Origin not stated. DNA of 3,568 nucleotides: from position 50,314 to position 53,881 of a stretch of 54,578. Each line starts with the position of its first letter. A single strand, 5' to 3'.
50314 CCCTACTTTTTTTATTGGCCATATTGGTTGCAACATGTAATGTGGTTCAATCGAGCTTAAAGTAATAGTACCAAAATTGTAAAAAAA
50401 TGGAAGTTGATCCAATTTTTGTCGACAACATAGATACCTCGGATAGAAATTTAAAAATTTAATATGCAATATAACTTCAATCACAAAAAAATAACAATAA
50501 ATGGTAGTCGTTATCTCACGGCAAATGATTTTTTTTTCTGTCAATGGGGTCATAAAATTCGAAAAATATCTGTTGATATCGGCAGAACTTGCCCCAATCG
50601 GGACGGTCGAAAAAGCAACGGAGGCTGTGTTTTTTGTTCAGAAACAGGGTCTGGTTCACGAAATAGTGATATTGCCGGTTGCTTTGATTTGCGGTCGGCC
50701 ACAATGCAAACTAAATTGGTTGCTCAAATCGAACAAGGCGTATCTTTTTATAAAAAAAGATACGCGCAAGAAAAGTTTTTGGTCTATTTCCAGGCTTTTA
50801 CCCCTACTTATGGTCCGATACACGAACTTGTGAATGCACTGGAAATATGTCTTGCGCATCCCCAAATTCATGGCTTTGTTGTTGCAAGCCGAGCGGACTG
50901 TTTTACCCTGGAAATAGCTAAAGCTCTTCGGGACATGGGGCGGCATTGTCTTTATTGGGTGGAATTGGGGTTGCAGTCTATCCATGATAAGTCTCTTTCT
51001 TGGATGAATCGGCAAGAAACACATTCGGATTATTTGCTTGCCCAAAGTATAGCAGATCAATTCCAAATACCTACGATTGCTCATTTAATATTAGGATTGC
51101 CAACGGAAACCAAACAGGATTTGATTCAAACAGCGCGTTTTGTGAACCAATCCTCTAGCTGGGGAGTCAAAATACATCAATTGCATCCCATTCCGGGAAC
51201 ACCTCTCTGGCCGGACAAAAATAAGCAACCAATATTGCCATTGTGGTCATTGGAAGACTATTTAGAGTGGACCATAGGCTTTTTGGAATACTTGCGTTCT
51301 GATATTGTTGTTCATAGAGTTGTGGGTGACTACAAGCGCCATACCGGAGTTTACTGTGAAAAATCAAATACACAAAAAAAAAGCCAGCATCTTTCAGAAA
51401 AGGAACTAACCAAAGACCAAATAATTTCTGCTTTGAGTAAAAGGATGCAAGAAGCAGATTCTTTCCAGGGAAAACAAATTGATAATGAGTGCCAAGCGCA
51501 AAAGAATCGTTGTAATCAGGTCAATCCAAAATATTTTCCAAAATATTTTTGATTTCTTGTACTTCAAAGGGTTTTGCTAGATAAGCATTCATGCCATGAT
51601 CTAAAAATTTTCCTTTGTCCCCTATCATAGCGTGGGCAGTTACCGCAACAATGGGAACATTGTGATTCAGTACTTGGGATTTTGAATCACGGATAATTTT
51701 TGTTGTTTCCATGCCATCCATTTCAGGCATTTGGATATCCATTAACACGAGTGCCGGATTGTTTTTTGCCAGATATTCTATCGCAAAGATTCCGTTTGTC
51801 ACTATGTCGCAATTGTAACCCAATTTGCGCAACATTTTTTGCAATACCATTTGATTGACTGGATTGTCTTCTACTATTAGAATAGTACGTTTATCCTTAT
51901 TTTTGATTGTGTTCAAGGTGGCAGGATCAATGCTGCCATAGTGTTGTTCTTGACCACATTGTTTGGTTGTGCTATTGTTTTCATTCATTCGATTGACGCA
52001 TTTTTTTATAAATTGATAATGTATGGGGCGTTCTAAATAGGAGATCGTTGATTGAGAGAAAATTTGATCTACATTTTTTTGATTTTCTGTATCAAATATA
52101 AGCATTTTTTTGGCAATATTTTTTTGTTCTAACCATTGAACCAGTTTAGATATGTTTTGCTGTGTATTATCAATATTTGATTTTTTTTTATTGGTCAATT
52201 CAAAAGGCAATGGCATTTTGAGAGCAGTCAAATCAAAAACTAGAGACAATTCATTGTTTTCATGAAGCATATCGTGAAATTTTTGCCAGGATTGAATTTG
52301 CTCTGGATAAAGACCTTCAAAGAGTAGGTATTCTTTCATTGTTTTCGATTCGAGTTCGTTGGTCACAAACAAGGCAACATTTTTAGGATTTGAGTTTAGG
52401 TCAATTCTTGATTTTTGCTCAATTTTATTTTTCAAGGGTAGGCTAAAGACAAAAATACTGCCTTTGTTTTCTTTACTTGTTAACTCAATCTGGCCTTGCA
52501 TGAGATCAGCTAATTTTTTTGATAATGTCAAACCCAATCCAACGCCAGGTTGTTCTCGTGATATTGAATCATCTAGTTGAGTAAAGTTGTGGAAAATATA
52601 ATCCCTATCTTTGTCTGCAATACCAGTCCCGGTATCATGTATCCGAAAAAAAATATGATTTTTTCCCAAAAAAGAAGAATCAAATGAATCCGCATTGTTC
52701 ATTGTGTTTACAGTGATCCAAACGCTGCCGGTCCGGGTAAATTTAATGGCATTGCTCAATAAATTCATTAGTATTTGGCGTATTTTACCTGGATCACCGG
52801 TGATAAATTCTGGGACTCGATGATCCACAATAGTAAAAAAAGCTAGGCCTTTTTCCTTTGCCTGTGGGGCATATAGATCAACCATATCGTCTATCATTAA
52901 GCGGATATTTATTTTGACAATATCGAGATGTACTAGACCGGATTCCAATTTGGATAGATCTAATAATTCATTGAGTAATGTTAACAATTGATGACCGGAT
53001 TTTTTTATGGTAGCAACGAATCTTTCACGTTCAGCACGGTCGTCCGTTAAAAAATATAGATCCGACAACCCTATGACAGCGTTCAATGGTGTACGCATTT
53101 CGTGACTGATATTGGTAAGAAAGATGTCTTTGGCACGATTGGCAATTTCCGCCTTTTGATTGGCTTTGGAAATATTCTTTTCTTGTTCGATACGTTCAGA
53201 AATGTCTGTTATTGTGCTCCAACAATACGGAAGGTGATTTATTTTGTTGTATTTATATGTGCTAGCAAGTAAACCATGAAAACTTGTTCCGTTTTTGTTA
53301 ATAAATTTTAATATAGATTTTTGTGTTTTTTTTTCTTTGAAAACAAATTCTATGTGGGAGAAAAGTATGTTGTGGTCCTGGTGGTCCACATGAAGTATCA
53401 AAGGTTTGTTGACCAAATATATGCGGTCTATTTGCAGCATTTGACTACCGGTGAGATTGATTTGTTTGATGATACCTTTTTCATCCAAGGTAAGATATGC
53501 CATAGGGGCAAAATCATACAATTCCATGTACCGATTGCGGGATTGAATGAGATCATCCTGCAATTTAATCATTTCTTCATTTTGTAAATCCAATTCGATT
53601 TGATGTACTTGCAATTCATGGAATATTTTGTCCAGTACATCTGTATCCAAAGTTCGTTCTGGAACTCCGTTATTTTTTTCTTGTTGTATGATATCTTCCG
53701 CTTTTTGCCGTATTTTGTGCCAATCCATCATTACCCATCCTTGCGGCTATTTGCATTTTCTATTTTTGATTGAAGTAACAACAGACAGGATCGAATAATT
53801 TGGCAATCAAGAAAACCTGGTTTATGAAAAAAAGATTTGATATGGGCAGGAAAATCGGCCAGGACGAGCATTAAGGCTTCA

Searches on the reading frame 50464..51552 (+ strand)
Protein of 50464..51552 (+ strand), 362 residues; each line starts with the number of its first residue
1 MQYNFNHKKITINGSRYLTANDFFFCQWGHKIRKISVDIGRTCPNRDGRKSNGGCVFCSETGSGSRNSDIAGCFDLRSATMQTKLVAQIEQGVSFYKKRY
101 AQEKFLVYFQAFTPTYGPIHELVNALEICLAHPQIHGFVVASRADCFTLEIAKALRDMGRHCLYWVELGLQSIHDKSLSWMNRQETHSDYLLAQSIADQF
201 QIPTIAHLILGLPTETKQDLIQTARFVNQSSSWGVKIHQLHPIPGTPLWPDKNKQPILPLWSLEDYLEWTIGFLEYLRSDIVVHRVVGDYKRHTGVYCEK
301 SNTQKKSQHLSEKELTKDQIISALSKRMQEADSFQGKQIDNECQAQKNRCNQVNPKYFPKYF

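Call 55: search_protein_families(library=pfam, proteins=[window:50464-51552:+], max_evalue=0.00001)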
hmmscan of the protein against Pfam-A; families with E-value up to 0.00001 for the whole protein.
window:50464-51552:+ (362 aa): 2 families
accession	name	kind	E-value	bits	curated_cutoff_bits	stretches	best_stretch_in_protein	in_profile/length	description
PF16199.10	Radical_SAM_C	-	7.3e-13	48.9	31.9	1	233-302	2-70/85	Radical_SAM C-terminal domain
PF04055.27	Radical_SAM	-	1.2e-11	45.5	29.5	1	52-227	8-166/166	Radical SAM superfamily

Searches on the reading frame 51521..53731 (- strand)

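Call 55: search_protein_families(library=pfam, proteins=[window:51521-53731:-], max_evalue=0.00001)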
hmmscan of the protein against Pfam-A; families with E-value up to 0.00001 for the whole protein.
window:51521-53731:- (736 aa): 3 families
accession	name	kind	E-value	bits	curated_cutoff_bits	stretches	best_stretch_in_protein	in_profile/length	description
PF00072.30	Response_reg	-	2.6e-27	95.6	30.2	1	617-731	1-110/111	Response regulator receiver domain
PF02518.31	HATPase_c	-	7.7e-26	91.2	26.4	1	312-434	1-110/111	Histidine kinase-, DNA gyrase B-, and HSP90-like ATPase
PF00512.31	HisKA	-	1.7e-16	60.4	26.9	1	201-265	2-66/66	His Kinase A (phospho-acceptor) domain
